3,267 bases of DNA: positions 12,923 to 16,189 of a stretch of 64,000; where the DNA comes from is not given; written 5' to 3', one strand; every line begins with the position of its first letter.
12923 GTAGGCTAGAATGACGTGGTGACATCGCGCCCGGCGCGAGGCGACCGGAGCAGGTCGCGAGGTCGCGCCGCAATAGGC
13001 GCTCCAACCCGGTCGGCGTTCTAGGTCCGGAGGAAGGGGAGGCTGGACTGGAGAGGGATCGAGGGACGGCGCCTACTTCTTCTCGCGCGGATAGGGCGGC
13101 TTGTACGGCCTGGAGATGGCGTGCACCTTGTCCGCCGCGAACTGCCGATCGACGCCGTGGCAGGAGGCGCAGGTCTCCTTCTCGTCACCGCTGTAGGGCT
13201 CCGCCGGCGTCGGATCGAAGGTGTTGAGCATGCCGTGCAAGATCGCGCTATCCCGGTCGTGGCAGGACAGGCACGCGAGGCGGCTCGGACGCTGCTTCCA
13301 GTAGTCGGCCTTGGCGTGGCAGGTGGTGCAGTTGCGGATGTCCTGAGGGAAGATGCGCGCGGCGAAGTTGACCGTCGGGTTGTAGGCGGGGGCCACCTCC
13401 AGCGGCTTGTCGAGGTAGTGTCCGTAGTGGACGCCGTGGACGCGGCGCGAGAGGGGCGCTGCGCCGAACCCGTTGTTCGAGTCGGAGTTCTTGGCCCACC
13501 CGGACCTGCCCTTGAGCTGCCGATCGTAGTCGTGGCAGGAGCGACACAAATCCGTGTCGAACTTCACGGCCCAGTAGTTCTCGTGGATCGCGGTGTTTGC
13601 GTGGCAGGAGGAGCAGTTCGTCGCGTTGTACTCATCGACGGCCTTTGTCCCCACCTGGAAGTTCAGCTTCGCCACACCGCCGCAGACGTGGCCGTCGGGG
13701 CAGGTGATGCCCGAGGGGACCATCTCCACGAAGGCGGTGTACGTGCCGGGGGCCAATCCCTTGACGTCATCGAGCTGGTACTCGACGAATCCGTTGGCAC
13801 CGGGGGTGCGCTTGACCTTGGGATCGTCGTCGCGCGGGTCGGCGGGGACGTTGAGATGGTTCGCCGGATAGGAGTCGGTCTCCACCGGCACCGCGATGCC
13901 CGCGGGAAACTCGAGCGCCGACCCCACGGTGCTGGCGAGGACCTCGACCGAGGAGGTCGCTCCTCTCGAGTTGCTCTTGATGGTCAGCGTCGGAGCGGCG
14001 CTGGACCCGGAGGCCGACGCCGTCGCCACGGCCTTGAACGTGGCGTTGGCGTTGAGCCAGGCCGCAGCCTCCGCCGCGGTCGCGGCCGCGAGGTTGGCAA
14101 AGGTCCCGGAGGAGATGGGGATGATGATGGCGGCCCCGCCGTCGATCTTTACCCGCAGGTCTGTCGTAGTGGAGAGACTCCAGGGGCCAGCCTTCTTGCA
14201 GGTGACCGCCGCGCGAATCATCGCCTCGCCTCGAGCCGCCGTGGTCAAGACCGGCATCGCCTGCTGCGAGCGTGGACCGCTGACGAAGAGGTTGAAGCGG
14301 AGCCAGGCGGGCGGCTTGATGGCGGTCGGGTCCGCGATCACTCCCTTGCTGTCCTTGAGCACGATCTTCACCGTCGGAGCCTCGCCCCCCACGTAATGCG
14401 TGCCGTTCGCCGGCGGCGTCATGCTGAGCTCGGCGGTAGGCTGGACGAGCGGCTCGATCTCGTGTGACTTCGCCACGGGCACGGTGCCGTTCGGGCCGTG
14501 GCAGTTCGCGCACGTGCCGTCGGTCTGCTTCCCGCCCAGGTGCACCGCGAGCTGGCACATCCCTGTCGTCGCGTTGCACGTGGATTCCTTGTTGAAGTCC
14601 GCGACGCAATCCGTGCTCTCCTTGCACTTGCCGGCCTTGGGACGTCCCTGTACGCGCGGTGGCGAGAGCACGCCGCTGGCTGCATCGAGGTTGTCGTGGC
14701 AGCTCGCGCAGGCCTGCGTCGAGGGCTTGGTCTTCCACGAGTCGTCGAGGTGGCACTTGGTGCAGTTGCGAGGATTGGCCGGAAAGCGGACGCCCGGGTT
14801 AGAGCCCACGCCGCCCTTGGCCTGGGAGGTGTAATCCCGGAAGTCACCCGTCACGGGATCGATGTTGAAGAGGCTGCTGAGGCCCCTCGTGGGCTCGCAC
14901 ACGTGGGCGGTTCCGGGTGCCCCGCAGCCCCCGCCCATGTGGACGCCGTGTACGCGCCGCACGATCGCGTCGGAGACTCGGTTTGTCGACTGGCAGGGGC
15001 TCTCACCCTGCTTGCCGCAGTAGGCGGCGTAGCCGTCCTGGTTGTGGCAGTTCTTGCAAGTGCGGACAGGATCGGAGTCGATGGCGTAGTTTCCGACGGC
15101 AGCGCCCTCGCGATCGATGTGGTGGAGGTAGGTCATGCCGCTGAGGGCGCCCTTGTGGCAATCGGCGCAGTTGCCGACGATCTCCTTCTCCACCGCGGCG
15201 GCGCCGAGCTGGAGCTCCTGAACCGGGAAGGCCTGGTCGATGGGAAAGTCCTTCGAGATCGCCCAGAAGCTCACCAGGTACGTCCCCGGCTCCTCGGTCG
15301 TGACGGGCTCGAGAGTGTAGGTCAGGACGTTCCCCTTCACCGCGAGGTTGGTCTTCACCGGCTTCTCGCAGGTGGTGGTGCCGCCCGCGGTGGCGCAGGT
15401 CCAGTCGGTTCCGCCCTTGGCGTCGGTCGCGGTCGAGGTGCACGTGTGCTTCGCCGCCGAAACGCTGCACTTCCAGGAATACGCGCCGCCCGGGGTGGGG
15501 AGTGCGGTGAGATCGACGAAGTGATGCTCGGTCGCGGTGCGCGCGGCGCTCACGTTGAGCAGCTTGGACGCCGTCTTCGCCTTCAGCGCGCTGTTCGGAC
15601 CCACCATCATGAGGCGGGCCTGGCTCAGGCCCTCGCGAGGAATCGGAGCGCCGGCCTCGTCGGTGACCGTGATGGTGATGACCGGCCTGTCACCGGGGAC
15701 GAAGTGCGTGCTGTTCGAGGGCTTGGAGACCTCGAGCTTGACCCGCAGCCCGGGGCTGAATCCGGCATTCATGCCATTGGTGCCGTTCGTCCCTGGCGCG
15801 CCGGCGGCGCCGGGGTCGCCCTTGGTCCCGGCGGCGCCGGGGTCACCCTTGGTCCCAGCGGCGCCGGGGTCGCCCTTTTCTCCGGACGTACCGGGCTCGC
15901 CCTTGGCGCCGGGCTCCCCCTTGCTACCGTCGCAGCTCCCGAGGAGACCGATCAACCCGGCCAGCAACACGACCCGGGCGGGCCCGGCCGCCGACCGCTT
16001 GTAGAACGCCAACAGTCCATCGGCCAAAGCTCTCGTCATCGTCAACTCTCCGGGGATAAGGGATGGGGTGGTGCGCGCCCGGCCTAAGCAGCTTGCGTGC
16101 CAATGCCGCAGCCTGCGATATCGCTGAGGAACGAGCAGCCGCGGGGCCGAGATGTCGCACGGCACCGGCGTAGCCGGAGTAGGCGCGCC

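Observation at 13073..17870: Sigma54 activator next to a lipoprotein decaheme cytochrome that carries a collagen-like stalk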

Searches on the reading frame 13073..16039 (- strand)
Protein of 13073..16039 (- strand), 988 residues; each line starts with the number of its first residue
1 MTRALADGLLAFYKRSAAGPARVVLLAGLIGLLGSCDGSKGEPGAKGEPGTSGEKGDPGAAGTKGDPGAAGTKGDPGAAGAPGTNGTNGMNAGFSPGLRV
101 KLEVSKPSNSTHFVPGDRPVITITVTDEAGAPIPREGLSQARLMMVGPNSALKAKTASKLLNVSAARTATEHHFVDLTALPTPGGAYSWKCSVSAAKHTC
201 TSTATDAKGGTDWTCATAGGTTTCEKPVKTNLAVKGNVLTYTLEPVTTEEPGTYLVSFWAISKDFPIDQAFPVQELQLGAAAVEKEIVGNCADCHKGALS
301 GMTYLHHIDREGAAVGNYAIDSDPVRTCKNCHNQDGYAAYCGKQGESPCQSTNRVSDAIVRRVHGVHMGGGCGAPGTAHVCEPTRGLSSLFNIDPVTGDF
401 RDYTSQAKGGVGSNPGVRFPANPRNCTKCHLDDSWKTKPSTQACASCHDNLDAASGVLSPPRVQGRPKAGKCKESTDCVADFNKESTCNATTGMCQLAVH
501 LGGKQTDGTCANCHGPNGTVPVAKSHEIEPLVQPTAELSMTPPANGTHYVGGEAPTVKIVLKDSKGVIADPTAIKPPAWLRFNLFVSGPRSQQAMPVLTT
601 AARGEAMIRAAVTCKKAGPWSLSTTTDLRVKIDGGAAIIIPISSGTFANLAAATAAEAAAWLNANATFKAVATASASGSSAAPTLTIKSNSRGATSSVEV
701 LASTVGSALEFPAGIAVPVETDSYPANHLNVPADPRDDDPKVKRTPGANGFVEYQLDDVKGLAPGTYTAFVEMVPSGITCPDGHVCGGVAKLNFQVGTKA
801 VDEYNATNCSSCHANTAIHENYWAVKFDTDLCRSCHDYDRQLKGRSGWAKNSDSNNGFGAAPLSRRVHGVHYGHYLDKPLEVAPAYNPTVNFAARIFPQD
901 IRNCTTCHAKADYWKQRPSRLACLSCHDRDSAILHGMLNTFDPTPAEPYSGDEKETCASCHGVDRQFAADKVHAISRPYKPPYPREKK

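Call 4: search_protein_families(library=pfam, proteins=[window:13073-16039:-], max_evalue=0.1)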
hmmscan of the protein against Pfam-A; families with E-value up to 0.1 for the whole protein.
window:13073-16039:- (988 aa): 7 families
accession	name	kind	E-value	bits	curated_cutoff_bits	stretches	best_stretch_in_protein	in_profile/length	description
PF22113.1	Mtrc-MtrF_II-IV_dom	-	4.6e-24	85.3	30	3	807-973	7-175/176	Outer membrane cytochrome MtrC/MtrF-like, domains II/IV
PF14522.11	Cytochrome_C7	-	6.2e-12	45.6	24.8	4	901-961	13-66/67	Cytochrome c7 and related cytochrome c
PF01391.23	Collagen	-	2e-09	37.5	27.2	1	38-90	1-53/60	Collagen triple helix repeat (20 copies)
PF14537.11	Cytochrom_c3_2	-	5.3e-08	33.7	25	2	903-963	8-66/79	Cytochrome c3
PF09699.15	Paired_CXXCH_1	-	1.5e-06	28.2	20.6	2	807-840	7-40/41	Doubled CXXCH motif (Paired_CXXCH_1)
PF02085.21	Cytochrom_CIII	-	0.0005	20.8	22.9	1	888-966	19-87/101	Class III cytochrome C family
PF23616.1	Ig_GEX2_N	-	0.048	14.2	27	0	105-165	6-64/105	GEX2 N-terminal Ig-like domain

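Call 5: search_protein_families(library=ncbifam, proteins=[window:13073-16039:-], max_evalue=0.1)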
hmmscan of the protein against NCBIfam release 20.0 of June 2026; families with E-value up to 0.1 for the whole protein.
window:13073-16039:- (988 aa): 5 families
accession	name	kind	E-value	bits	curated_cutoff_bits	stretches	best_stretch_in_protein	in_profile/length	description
TIGR03507.1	decahem_SO1788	subfamily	2.7e-45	155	209.3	3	807-974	162-315/672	OmcA/MtrC family decaheme c-type cytochrome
NF038330.1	adhesin_SclA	exception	1.8e-07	31.2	400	1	37-90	185-238/405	LPXTG-anchored collagen-like adhesin Scl1/SclA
NF038329.2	gly_rich_SclB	equivalog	4.2e-06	25.9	325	1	37-89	116-192/442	LPXTG-anchored collagen-like adhesin Scl2/SclB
NF046116.1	adhesin_Lcl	equivalog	0.00034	19.3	500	1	37-89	83-135/431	collagen-like adhesin Lcl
TIGR01905.1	paired_CXXCH_1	subfamily_domain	0.0059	16.5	25.2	1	807-839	7-39/41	doubled CXXCH domain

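Call 8: find_homologous_proteins(query=window:13073-16039:-, max_evalue=0.00001)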
Query window:13073-16039:- (988 aa): 239 proteins with E <= 0.00001 among 8000 candidates; the best 120 are listed.
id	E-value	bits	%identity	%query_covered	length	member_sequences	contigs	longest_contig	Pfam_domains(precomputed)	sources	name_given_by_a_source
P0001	0.0e+0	2299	100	100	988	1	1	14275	PF01391.24,PF09699.16,PF14537.12,PF14522.12,PF22113.2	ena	-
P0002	0.0e+0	1019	53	94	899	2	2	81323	PF01391.24,PF14522.12,PF22113.2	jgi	-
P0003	5.1e-273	927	49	98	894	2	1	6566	PF01391.24,PF14522.12,PF22113.2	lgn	-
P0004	4.4e-246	838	48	92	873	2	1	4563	PF14537.12,PF14522.12,PF22113.2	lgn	-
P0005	4.2e-224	765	44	94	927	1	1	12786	PF14522.12,PF22113.2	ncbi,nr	ncbi:MAG: hypothetical protein HYY06_29900 [Deltaproteobacteria bacterium]|nr:hypothetical protein [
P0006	1.4e-215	737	44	91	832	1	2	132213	PF14537.12,PF14522.12,PF22113.2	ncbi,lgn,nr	ncbi:MAG: cytochrome c3 family protein [Nitrospirae bacterium]|nr:cytochrome c3 family protein [Nitr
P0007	3.4e-215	735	42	96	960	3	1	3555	PF01391.24,PF09699.16,PF14537.12,PF02085.22,PF14522.12,PF22113.2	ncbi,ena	-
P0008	1.2e-214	734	43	92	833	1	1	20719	PF14537.12,PF14522.12,PF22113.2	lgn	-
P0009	2.1e-213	729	43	97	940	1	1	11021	PF14537.12,PF14522.12,PF22113.2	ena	-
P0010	2.6e-212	726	57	60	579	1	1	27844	PF09699.16,PF14537.12,PF14522.12,PF22113.2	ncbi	ncbi:MAG: multiheme c-type cytochrome [Myxococcaceae bacterium]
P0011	3.1e-206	706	42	93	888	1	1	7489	PF09699.16,PF14537.12,PF14522.12,PF22113.2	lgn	-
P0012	7.3e-206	705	42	96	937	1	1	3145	PF01391.24,PF14537.12,PF14522.12,PF22113.2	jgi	jgi:hypothetical protein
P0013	3.3e-196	673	40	100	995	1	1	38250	PF01391.24,PF14537.12,PF14522.12,PF22113.2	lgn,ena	-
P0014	4.0e-194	666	42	91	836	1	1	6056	PF14537.12,PF14522.12,PF22113.2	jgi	jgi:hypothetical protein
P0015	6.4e-194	665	41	96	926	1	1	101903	PF01391.24,PF14537.12,PF14522.12,PF22113.2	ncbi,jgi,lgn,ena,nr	ncbi:MAG: hypothetical protein OEZ06_16065 [Myxococcales bacterium]|nr:hypothetical protein [Myxococ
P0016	4.3e-192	659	40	97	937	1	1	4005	PF14537.12,PF14522.12,PF22113.2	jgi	jgi:hypothetical protein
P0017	2.6e-189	650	41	98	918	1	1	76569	PF01391.24,PF09699.16,PF14537.12,PF14522.12,PF22113.2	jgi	jgi:decaheme cytochrome c component MtrC/MtrF-like protein/collagen triple helix repeat protein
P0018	7.1e-185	635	41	95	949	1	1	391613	PF09699.16,PF14522.12,PF22113.2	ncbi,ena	-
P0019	1.9e-183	630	39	98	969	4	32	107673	PF14537.12,PF14522.12,PF22113.2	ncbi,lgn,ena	-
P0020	5.4e-183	629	41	90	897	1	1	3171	PF01391.24,PF14537.12,PF14522.12,PF22113.2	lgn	-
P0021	2.2e-182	627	41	90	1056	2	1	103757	PF14537.12,PF14522.12,PF22113.2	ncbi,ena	-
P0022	1.2e-181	624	39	96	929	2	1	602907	PF14537.12,PF14522.12,PF22113.2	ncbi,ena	-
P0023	6.0e-179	615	41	91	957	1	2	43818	PF09699.16,PF14537.12,PF14522.12,PF22113.2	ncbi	-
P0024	6.4e-177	609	38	99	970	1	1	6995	PF14537.12,PF14522.12,PF22113.2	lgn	-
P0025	1.4e-176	608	39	93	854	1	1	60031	PF14537.12,PF14522.12,PF22113.2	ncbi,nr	ncbi:MAG: cytochrome c3 family protein [Nitrospirae bacterium]|nr:cytochrome c3 family protein [Nitr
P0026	2.8e-175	603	38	57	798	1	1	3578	PF01391.24,PF14537.12,PF02085.22,PF14522.12,PF22113.2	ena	-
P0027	3.6e-175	603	35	62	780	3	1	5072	PF01391.24,PF14537.12,PF02085.22,PF14522.12,PF22113.2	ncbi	-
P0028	4.8e-175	603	40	51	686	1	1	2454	PF09699.16,PF14537.12,PF14522.12,PF22113.2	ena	-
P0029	6.0e-175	602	39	90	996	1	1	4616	PF14537.12,PF14522.12,PF22113.2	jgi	-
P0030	7.2e-175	602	39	97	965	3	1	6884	PF14537.12,PF14522.12,PF22113.2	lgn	-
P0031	2.1e-173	597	38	54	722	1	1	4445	PF09699.16,PF14537.12,PF14522.12,PF22113.2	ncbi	-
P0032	1.2e-171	591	38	96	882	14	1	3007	PF01391.24,PF14537.12,PF14522.12,PF22113.2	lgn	-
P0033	1.0e-170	588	39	91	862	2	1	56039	PF14537.12,PF14522.12,PF22113.2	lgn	-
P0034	1.1e-170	588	38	51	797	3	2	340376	PF14537.12,PF14522.12,PF22113.2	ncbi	-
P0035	4.0e-169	583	40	90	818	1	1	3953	PF14537.12,PF02085.22,PF14522.12,PF22113.2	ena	-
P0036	1.8e-168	581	55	27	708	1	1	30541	PF14537.12,PF02085.22,PF14522.12,PF22113.2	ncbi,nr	ncbi:MAG: hypothetical protein HYX94_04160 [Chloroflexi bacterium]|nr:hypothetical protein [Chlorofl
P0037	2.0e-167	577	53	27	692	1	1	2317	PF09699.16,PF14537.12,PF02085.22,PF14522.12,PF22113.2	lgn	-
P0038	2.3e-167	577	38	55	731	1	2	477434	PF14537.12,PF14522.12,PF22113.2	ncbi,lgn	-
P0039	3.6e-167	576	40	76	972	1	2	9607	PF09699.16,PF14537.12,PF14522.12,PF22113.2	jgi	jgi:OmcA/MtrC family decaheme c-type cytochrome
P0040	8.6e-167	575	36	65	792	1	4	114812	PF01391.24,PF14537.12,PF14522.12,PF22113.2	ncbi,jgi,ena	-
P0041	1.1e-165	572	40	90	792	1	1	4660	PF09699.16,PF14537.12,PF14522.12,PF22113.2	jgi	-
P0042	3.1e-164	567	38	57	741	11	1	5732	PF01391.24,PF09699.16,PF14537.12,PF14522.12,PF22113.2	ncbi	-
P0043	2.0e-163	564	35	68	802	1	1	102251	PF14537.12,PF14522.12,PF22113.2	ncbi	-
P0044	2.5e-163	564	39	90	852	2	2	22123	PF14537.12,PF02085.22,PF14522.12,PF22113.2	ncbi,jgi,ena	-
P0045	6.2e-163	562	39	90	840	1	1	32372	PF09699.16,PF14537.12,PF02085.22,PF14522.12,PF22113.2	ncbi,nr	ncbi:MAG: hypothetical protein HYY24_26835 [Verrucomicrobia bacterium]|nr:hypothetical protein [Verr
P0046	8.3e-163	562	37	92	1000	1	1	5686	PF14522.12,PF22113.2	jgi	-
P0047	9.6e-163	562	39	90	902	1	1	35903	PF09699.16,PF14537.12,PF02085.22,PF14522.12,PF22113.2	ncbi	ncbi:MAG: multiheme c-type cytochrome [Limisphaerales bacterium]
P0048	1.6e-162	561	38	90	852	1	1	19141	PF14537.12,PF14522.12,PF22113.2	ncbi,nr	ncbi:MAG: hypothetical protein HY687_03910 [Chloroflexi bacterium]|nr:hypothetical protein [Chlorofl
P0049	2.3e-162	561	39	90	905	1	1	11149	PF14537.12,PF14522.12,PF22113.2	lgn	-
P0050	5.8e-162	559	38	90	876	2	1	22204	PF09699.16,PF14537.12,PF02085.22,PF14522.12,PF22113.2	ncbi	-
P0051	3.8e-161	557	36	54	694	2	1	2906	PF14537.12,PF14522.12,PF22113.2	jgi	-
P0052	1.2e-160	555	38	90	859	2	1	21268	PF14537.12,PF14522.12,PF22113.2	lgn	-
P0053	1.3e-160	555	53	28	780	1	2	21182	PF14537.12,PF14522.12,PF22113.2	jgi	jgi:hypothetical protein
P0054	1.8e-160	554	37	57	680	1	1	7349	PF09699.16,PF14537.12,PF02085.22,PF14522.12,PF22113.2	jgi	jgi:hypothetical protein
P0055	2.1e-160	554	39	90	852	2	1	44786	PF14537.12,PF14522.12,PF22113.2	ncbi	-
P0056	7.2e-160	552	38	59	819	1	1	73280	PF14537.12,PF14522.12,PF22113.2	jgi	jgi:Outer membrane cytochrome MtrC/MtrF-like, domains II/IV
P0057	8.0e-160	552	37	57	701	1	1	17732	PF14537.12,PF14522.12,PF22113.2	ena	-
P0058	1.3e-159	551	39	91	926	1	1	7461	PF14537.12,PF14522.12,PF22113.2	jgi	jgi:hypothetical protein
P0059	1.5e-159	551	54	27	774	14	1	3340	PF09699.16,PF14537.12,PF14522.12,PF22113.2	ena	-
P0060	1.6e-159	551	36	51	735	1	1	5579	PF09699.16,PF14537.12,PF14522.12,PF22113.2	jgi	jgi:hypothetical protein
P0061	1.8e-159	551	35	62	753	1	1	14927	PF01391.24,PF09699.16,PF14537.12,PF14522.12,PF22113.2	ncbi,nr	ncbi:MAG: hypothetical protein HYX90_06370 [Chloroflexi bacterium]|nr:hypothetical protein [Chlorofl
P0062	2.7e-159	550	36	57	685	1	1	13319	PF14537.12,PF14522.12,PF22113.2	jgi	-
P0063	8.5e-159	549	36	53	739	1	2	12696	PF01391.24,PF09699.16,PF14537.12,PF23616.2,PF14522.12,PF22113.2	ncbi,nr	ncbi:MAG: cytochrome c3 family protein [Dehalococcoidia bacterium]|nr:cytochrome c3 family protein [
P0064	1.4e-158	548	40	90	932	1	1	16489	PF14537.12,PF02085.22,PF14522.12,PF22113.2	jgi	jgi:hypothetical protein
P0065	1.5e-158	548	38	90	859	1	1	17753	PF14537.12,PF14522.12,PF22113.2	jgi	jgi:hypothetical protein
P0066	4.7e-158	546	37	57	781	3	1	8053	PF09699.16,PF14537.12,PF14522.12,PF22113.2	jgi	-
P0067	4.9e-158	546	37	51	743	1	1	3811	PF14537.12,PF02085.22,PF14522.12,PF22113.2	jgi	-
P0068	5.5e-158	546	38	90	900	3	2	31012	PF09699.16,PF14537.12,PF02085.22,PF14522.12,PF22113.2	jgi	jgi:OmcA/MtrC family decaheme c-type cytochrome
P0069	1.6e-157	545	30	78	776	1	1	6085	PF09699.16,PF14537.12,PF02085.22,PF14522.12,PF22113.2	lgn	-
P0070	2.3e-157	544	38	90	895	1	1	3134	PF14537.12,PF02085.22,PF14522.12,PF22113.2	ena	-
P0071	3.4e-157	543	52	27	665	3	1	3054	PF09699.16,PF14537.12,PF14522.12,PF22113.2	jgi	jgi:hypothetical protein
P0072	7.9e-157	542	38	90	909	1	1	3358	PF14537.12,PF02085.22,PF14522.12,PF22113.2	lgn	-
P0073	8.5e-157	542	37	56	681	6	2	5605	PF14537.12,PF14522.12,PF22113.2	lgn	-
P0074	1.2e-156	542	38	90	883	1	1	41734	PF14537.12,PF14522.12,PF22113.2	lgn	-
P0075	1.8e-156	541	37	54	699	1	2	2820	PF14537.12,PF02085.22,PF14522.12,PF22113.2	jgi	jgi:hypothetical protein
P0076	2.2e-156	541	38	90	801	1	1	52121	PF14537.12,PF14522.12,PF22113.2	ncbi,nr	ncbi:MAG: hypothetical protein HZB53_14055 [Chloroflexi bacterium]|nr:hypothetical protein [Chlorofl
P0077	4.5e-156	540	37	97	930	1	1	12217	PF14537.12,PF14522.12,PF22113.2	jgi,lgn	-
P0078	6.3e-156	539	38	90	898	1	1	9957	PF14537.12,PF02085.22,PF14522.12,PF22113.2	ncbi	-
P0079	6.7e-156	539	53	27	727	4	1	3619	PF14537.12,PF14522.12,PF22113.2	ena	-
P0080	1.3e-155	538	36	57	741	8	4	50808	PF01391.24,PF09699.16,PF14537.12,PF02085.22,PF14522.12,PF22113.2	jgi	jgi:hypothetical protein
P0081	1.3e-155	538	37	52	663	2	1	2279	PF09699.16,PF14537.12,PF14522.12,PF22113.2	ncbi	-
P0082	2.1e-155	538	37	90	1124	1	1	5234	PF14537.12,PF14522.12,PF22113.2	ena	-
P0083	3.8e-155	537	38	90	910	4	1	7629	PF09699.16,PF14537.12,PF14522.12,PF22113.2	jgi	-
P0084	4.2e-155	537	38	90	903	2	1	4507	PF14537.12,PF14522.12,PF22113.2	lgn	-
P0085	4.7e-155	536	37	90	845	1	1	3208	PF14537.12,PF14522.12,PF22113.2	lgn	-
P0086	6.6e-155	536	37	58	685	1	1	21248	PF14537.12,PF14522.12,PF22113.2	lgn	-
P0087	8.1e-155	536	37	90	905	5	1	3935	PF14537.12,PF02085.22,PF14522.12,PF22113.2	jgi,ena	-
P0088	8.5e-155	536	37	90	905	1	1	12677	PF14537.12,PF02085.22,PF14522.12,PF22113.2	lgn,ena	-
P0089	1.3e-154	535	52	27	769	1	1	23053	PF09699.16,PF14537.12,PF02085.22,PF14522.12,PF22113.2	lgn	-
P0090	1.8e-154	534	38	90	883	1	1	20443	PF14537.12,PF02085.22,PF14522.12,PF22113.2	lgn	-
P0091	2.3e-154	534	38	90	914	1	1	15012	PF14537.12,PF02085.22,PF14522.12,PF22113.2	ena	-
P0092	3.6e-154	533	37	54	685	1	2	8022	PF14537.12,PF02085.22,PF14522.12,PF22113.2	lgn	-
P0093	4.4e-154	533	38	90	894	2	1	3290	PF09699.16,PF14537.12,PF02085.22,PF14522.12,PF22113.2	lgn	-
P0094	5.1e-154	533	37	89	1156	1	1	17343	PF14537.12,PF00034.27,PF14522.12,PF22113.2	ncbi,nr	ncbi:MAG: hypothetical protein HYY23_09130 [Verrucomicrobia bacterium]|nr:hypothetical protein [Verr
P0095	1.0e-153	532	36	90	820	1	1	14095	PF14537.12,PF14522.12,PF22113.2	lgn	-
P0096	1.6e-153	531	40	44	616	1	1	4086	PF09699.16,PF14537.12,PF14522.12,PF22113.2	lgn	-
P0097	2.3e-153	531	37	90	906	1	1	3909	PF14537.12,PF14522.12,PF22113.2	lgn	-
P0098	2.4e-153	531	38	90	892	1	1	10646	PF14537.12,PF02085.22,PF14522.12,PF22113.2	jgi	jgi:hypothetical protein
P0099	2.6e-153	531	35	51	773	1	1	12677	PF09699.16,PF14537.12,PF02085.22,PF14522.12,PF22113.2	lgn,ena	-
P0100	4.1e-153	530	37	90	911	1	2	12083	PF14537.12,PF02085.22,PF14522.12,PF22113.2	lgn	-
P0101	4.8e-153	530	50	27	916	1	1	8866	PF14537.12,PF14522.12,PF22113.2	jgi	jgi:hypothetical protein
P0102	1.6e-152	528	37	90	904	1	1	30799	PF14537.12,PF02085.22,PF14522.12,PF22113.2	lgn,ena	-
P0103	2.2e-152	528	36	89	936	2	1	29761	PF14537.12,PF02085.22,PF14522.12,PF22113.2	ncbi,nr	ncbi:MAG: hypothetical protein EXS31_06105 [Pedosphaera sp.]|nr:hypothetical protein [Pedosphaera sp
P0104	2.5e-152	527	36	90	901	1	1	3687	PF02085.22,PF14522.12,PF22113.2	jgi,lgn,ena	-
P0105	3.7e-152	527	36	56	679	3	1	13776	PF14537.12,PF14522.12,PF22113.2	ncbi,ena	-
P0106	1.2e-151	525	36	51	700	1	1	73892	PF14537.12,PF14522.12,PF22113.2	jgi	jgi:hypothetical protein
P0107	1.4e-151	525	37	90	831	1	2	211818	PF09699.16,PF14537.12,PF14522.12,PF22113.2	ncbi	ncbi:MAG: multiheme c-type cytochrome [Chloroflexota bacterium]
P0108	2.4e-151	524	37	96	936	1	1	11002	PF01391.24,PF14537.12,PF14522.12,PF22113.2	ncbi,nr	ncbi:MAG: hypothetical protein HY681_03205 [Chloroflexi bacterium]|nr:hypothetical protein [Chlorofl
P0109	4.2e-151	523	38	90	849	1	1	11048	PF14537.12,PF02085.22,PF14522.12,PF22113.2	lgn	-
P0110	5.6e-151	523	36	51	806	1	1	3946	PF14537.12,PF02085.22,PF14522.12,PF22113.2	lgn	-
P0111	1.3e-150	522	35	52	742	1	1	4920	PF14537.12,PF02085.22,PF14522.12,PF22113.2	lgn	-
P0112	6.1e-150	519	52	27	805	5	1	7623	PF02085.22,PF14522.12,PF22113.2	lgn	-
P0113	1.0e-149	519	45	31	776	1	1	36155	PF09699.16,PF14537.12,PF02085.22,PF14522.12,PF22113.2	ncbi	-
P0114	1.3e-149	518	33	64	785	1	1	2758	PF14537.12,PF02085.22,PF14522.12,PF22113.2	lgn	-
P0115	2.0e-149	518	35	57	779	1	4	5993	PF14537.12,PF02085.22,PF14522.12,PF22113.2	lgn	-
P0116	2.9e-149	517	38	90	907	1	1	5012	PF14537.12,PF02085.22,PF14522.12,PF22113.2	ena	-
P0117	3.1e-149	517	38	87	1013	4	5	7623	PF14537.12,PF02085.22,PF00034.27,PF14522.12,PF22113.2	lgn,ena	-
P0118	3.2e-149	517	50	28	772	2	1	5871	PF14537.12,PF14522.12,PF22113.2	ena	-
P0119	5.3e-149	516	37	90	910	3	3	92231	PF14537.12,PF02085.22,PF14522.12,PF22113.2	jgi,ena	jgi:hypothetical protein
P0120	2.5e-148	514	37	90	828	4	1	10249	PF09699.16,PF14537.12,PF14522.12,PF22113.2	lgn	-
